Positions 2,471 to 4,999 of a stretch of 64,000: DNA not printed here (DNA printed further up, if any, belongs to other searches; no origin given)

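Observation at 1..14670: Operon for a 4-acetamido-4,6-dideoxyhexose glycan with five GT-C/YfhO-like membrane glycosyltransferases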

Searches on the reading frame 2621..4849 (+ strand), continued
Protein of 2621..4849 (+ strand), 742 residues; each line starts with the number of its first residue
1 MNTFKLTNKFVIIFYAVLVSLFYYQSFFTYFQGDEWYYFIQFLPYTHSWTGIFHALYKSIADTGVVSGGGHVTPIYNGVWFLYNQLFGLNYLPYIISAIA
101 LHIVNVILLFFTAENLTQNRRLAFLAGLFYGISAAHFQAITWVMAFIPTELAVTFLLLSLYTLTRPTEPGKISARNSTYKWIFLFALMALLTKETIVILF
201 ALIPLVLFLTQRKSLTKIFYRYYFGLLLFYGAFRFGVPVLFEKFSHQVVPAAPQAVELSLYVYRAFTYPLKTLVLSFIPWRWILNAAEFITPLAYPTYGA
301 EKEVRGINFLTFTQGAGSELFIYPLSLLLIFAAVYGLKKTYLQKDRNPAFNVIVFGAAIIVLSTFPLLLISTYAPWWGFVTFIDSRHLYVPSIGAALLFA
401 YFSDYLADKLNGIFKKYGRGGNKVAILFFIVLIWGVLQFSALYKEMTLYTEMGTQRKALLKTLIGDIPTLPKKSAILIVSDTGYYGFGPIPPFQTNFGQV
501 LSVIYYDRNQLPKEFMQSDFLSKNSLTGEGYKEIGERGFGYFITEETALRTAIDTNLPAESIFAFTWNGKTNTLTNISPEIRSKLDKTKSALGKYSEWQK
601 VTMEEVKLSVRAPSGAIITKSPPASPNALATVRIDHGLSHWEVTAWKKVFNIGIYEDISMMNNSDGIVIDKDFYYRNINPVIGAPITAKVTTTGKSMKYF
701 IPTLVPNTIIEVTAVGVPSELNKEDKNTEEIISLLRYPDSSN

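Call 32: search_protein_families(library=ncbifam, proteins=[L001:7175-8134:-, L001:5629-7128:-, L001:3096-5051:+, L001:1942-3099:+, L001:16305-16670:+, L001:20682-20909:+], max_evalue=0.01)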
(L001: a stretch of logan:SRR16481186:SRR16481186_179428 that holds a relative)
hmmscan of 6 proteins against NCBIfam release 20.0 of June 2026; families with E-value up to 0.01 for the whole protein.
L001:7175-8134:- (319 aa): 34 families (the best 25 are shown)
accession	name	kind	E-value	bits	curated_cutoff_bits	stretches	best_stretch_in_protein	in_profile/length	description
TIGR01179.1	galE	equivalog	4.4e-27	94.8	262.3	1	2-170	1-159/332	UDP-glucose 4-epimerase GalE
TIGR01181.1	dTDP_gluc_dehyt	equivalog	8.4e-26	90.8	365.1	1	2-307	1-309/321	dTDP-glucose 4,6-dehydratase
TIGR04180.1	EDH_00030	hypoth_equivalog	5.9e-25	87.9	475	1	3-297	1-297/297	NAD-dependent 4,6-dehydratase LegB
TIGR01214.1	rmlD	equivalog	1.2e-20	73.7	224.05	1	2-258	1-223/285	dTDP-4-dehydrorhamnose reductase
TIGR02197.1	heptose_epim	equivalog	4.6e-20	72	274.6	1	3-307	1-311/316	ADP-glyceromanno-heptose 6-epimerase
NF043036.1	ErythonDh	equivalog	8.5e-17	61.3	325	1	1-168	1-161/321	D-erythronate dehydrogenase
TIGR02622.1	CDP_4_6_dhtase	equivalog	1.2e-16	60.8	278.45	1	2-176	6-174/352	CDP-glucose 4,6-dehydratase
NF042422.1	oxyalk_red_OleD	equivalog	1e-14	54.6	580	1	1-260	1-249/329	2-alkyl-3-oxoalkanoate reductase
NF007956.0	PRK10675.1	subfamily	2.7e-14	53.1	394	1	1-165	1-158/338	UDP-glucose 4-epimerase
TIGR01472.1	gmd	equivalog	6.3e-12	45.4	415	1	3-168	3-167/342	GDP-mannose 4,6-dehydratase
TIGR03466.1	HpnA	hypoth_equivalog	7.3e-12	44.8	367.65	1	1-231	1-218/327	hopanoid-associated sugar epimerase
NF007490.0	PRK10084.1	subfamily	1.2e-11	44.2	649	2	1-89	1-82/361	dTDP-glucose 4,6-dehydratase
NF007582.0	PRK10217.1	equivalog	2.4e-11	43.4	698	1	2-256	3-265/355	dTDP-glucose 4,6-dehydratase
NF047922.1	GDPFucSynFcl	equivalog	1.9e-10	40.7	500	1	124-305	97-297/308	GDP-L-fucose synthase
NF011728.1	PRK15181.1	equivalog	5.8e-10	38.7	760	1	3-311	18-340/348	Vi polysaccharide biosynthesis UDP-N-acetylglucosaminuronic acid C-4 epimerase TviC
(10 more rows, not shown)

L001:5629-7128:- (499 aa): 0 families

L001:3096-5051:+ (651 aa): 0 families

L001:1942-3099:+ (385 aa): 43 families (the best 25 are shown)
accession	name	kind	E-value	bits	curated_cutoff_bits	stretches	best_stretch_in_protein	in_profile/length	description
NF047684.1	TeichurnBiosyTuaC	equivalog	2.8e-29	102.2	550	1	151-381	161-388/391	teichuronic acid biosynthesis protein TuaC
TIGR03088.1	stp2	hypoth_equivalog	4.4e-25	88.5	409.05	1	171-372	154-362/374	TIGR03088 family PEP-CTERM/XrtA system glycosyltransferase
TIGR02149.1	glgA_Coryne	subfamily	1.7e-23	83.4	302.4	1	141-380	125-388/391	glycogen synthase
TIGR03999.1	thiol_BshA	equivalog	2.8e-23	82.5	273.7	1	126-380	114-367/375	N-acetyl-alpha-D-glucosaminyl L-malate synthase BshA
TIGR04157.1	glyco_rSAM_CFB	subfamily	8.6e-23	81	400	1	148-330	163-347/406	TIGR04157 family glycosyltransferase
NF053787.1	GlcN_PG_synth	equivalog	1.6e-21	76.6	480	1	150-380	139-357/361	N-acetylglucosaminyl phosphatidylglycerol synthase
NF041876.1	EPS_EpsE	equivalog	4.4e-21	75.6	400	1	203-372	208-385/389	exopolysaccharide biosynthesis GT4 family glycosyltransferase EpsE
TIGR03449.1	mycothiol_MshA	equivalog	1e-19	70.7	462.5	1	153-381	163-402/406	D-inositol-3-phosphate glycosyltransferase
NF007640.0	PRK10307.1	subfamily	3.8e-19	68.9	276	1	142-372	159-396/411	WcaI family glycosyltransferase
NF038298.1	EPS_HpsO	equivalog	1.5e-17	63.5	575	1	179-380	172-385/388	hormogonium polysaccharide biosynthesis glycosyltransferase HpsO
NF038295.1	EPS_HpsP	equivalog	3.1e-17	62.6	550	1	199-381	197-386/388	hormogonium polysaccharide biosynthesis glycosyltransferase HpsP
NF046085.1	XrtY_assoc_Gly1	equivalog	4.1e-17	62.1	400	1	199-380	199-382/387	XrtY-associated glycosyltransferase XYAG1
TIGR04063.1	stp3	hypoth_equivalog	3.4e-16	59.1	442.05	1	150-380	153-389/397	TIGR04063 family PEP-CTERM/XrtA system glycosyltransferase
TIGR04047.1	MSMEG_0565_glyc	hypoth_equivalog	6.1e-15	55.2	259.85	1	100-380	84-372/373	MSMEG_0565 family glycosyltransferase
NF053513.1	Gtran_IagA_BgsA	equivalog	6.9e-15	54.9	460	1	143-381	94-330/333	LTA glycolipid anchor biosynthesis glycosyltransferase, IagA/BgsA family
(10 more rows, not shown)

L001:16305-16670:+ (121 aa): 0 families

L001:20682-20909:+ (75 aa): 0 families

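Call 36: predict_structure(alignment_id=A1)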
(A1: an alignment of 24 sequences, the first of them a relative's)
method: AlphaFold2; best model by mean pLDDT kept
length: 742 residues; sequences in the alignment: 24
mean_pLDDT: 86.8   pTM: 0.84
mean pLDDT of the five models: 86.8, 86.2, 85.3, 84.7, 83.7
residues with pLDDT >= 90: 389; 70-90: 294; 50-70: 41; < 50: 18
segments of 3 or more residues with pLDDT < 50: 1-4, 66-68, 484-490, 740-742
pLDDT, mean of each block of 10 residues (from residue 1): 60 96 93 83 87 84 56 85 92 95 97 92 96 92 86 96 81 80 94 92 89 72 89 83 66 75 92 92 93 89 80 92 94 86 73 93 89 81 91 95 91 85 90 94 90 88 94 93 48 72 94 89 78 93 90 91 91 92 92 88 87 91 85 92 89 83 92 90 86 95 81 94 92 78 34
secondary structure, 60 per line:
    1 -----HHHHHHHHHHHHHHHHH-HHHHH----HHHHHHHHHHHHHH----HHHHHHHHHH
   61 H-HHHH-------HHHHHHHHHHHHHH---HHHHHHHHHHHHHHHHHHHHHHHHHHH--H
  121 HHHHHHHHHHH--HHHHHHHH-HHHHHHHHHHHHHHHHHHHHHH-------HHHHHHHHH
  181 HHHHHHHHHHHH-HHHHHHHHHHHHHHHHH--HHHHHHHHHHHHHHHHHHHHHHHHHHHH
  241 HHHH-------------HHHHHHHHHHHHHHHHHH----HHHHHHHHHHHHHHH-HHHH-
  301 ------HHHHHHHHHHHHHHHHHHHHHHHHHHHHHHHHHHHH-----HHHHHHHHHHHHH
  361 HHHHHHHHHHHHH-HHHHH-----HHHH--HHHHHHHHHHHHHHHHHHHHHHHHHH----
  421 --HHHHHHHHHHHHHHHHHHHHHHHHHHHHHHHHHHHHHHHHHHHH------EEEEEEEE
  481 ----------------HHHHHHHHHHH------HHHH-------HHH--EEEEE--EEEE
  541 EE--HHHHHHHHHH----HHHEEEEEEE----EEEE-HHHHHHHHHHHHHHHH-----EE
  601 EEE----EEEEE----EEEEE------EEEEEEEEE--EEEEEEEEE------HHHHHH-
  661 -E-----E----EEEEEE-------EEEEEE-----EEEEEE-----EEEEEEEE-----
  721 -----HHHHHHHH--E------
elements in order (helices of 4 or more, strands of 3 or more residues): H6-22 H24-28 H33-46 H51-61 H63-66 H74-87 H91-117 H120-131 H134-141 H143-164 H172-192 H194-210 H213-244 H258-275 H280-294 H296-299 H307-342 H348-373 H375-379 H385-388 H391-416 H423-466 E473-480 H497-507 H514-517 E530-534 E537-542 H545-554 E562-568 E573-576 H578-593 E599-603 E608-612 E617-621 E628-636 E639-647 H654-659 E673-678 E686-691 E697-702 E708-715 H726-733

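Call 40: search_protein_families(library=pfam, proteins=[L001:5629-7128:-, L001:3096-5051:+, L001:16305-16670:+, L001:20682-20909:+, L001:5102-5632:+], max_evalue=0.01)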
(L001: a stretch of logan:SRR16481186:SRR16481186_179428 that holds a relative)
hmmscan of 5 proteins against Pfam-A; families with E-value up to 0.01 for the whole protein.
L001:5629-7128:- (499 aa): 0 families

L001:3096-5051:+ (651 aa): 0 families

L001:16305-16670:+ (121 aa): 0 families

L001:20682-20909:+ (75 aa): 0 families

L001:5102-5632:+ (176 aa): 8 families
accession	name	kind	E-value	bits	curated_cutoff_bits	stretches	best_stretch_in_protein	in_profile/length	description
PF08241.18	Methyltransf_11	-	7.4e-09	36.6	21.2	1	41-91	44-94/95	Methyltransferase domain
PF13649.12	Methyltransf_25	-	1.3e-05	26.3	27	1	42-88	49-97/97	Methyltransferase domain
PF13847.12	Methyltransf_31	-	0.00029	21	27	1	44-96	62-113/145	Methyltransferase domain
PF01209.24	Ubie_methyltran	-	0.0007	19.5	20.1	1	45-114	104-174/233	ubiE/COQ5 methyltransferase family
PF24157.1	DUF7408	-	0.0034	17.8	27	1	20-104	1-82/174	Domain of unknown function (DUF7408)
PF08242.18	Methyltransf_12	-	0.0037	18.4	30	1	45-89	55-97/98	Methyltransferase domain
PF13489.12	Methyltransf_23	-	0.0042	17.3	27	1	40-148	64-162/164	Methyltransferase domain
PF20922.3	Anamorsin_N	-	0.0085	16.2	27.1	0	43-91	37-86/163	Anamorsin, N-terminal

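Call 41: fold_search(model_id=the predicted structure, library=pdb)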
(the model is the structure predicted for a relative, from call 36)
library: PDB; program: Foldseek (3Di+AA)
matches with E <= 10: 595; with E <= 0.001: 6
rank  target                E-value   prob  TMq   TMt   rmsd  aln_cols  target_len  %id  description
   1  8agc_A                1.3e-04  1.00  0.34  0.36  14.7       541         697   14  Structure of yeast oligosaccharylransferase complex with lipid-linked oligosaccharide and non-acceptor peptide bound (released 2022-12-07)
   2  5f15                  1.6e-04  1.00  0.34  0.43  13.7       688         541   11  Crystal Structure of ArnT from Cupriavidus metallidurans bound to Undecaprenyl phosphate (released 2016-02-17)
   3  8b6l_I                1.7e-04  1.00  0.33  0.36  17.2       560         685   13  Subtomogram average of the human Sec61-TRAP-OSTA-translocon (released 2022-12-07)
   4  6s7t_A                3.3e-04  1.00  0.31  0.32  19.4       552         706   14  Cryo-EM structure of human oligosaccharyltransferase complex OST-B (released 2019-12-18)
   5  5ezm                  5.3e-04  1.00  0.34  0.43  12.4       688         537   11  Crystal Structure of ArnT from Cupriavidus metallidurans in the apo state (released 2016-02-17)
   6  7e9s_A                9.2e-04  1.00  0.34  0.30  14.1       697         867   11  Archaeal oligosaccharyltransferase AglB from Archaeoglobus fulgidus in complex with an inhibitory peptide and a dolich (released 2021-09-08)
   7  5gmy_A                2.2e-03  1.00  0.32  0.28  15.0       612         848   11  Crystal structure of the Archaeoglobus fulgidus oligosaccharyltransferase (O29867_ARCFU) tethered with an acceptor pep (released 2017-02-01)
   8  3wak                  2.7e-03  1.00  0.33  0.29  14.0       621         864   11  Crystal structure of the Archaeoglobus fulgidus oligosaccharyltransferase (O29867_ARCFU) in the apo form (released 2013-10-30)
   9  7zli_A                3.2e-03  1.00  0.31  0.34  10.5       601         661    9  Cryo-EM structure of C-mannosyltransferase CeDPY19, in complex with Dol25-P-Man and bound to CMT2-Fab and anti-Fab nan (released 2023-01-11)
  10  9i5k_A                4.2e-03  1.00  0.31  0.43   9.4       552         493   10  Structure of the Chaetomium thermophilum Pmt4 homodimer (C2 symmetry) (released 2025-12-24)
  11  3waj                  4.6e-03  1.00  0.28  0.27  18.7       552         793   14  Crystal structure of the Archaeoglobus fulgidus oligosaccharyltransferase (O29867_ARCFU) complex with Zn and sulfate (released 2013-10-30)
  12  8uc0                  4.8e-03  0.44  0.09  0.13  24.6       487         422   14  Endogenous ligand bound FLVCR1 (released 2024-03-27)
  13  6s7o_A                5.7e-03  1.00  0.34  0.38  14.5       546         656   12  Cryo-EM structure of human oligosaccharyltransferase complex OST-A (released 2019-12-18)
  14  8ubx                  7.1e-03  0.41  0.08  0.13  24.9       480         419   14  Ethanolamine-bound FLVCR1 (released 2024-03-27)
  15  6p25_A                7.4e-03  1.00  0.19  0.19  10.9       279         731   14  Structure of S. cerevisiae protein O-mannosyltransferase Pmt1-Pmt2 complex bound to the sugar donor and a peptide acce (released 2019-07-10)
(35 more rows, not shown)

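Call 54: search_protein_families(library=pfam, alignment_id=A3, max_evalue=0.5)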
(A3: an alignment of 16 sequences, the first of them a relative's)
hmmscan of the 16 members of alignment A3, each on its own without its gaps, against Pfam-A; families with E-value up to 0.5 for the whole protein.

A. member 1, L001:5629-7128:- (499 aa): 0 families

B. families by the number of members that match (of 16 scanned): 7 families
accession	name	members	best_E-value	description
PF13994.11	PgaD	2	0.0058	PgaD-like protein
PF12945.12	PilZNR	2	0.086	Flagellar protein YcgR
PF06340.16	TcpF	1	0.036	Vibrio cholerae toxin co-regulated pilus biosynthesis protein F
PF17081.10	SOP4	1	0.038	Suppressor of PMA 1-7 protein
PF09834.14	DUF2061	1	0.058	Predicted membrane protein (DUF2061)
PF15220.11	HILPDA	1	0.13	Hypoxia-inducible lipid droplet-associated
PF19222.5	Noda_Vmethyltr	1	0.18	Nodavirus Vmethyltransferase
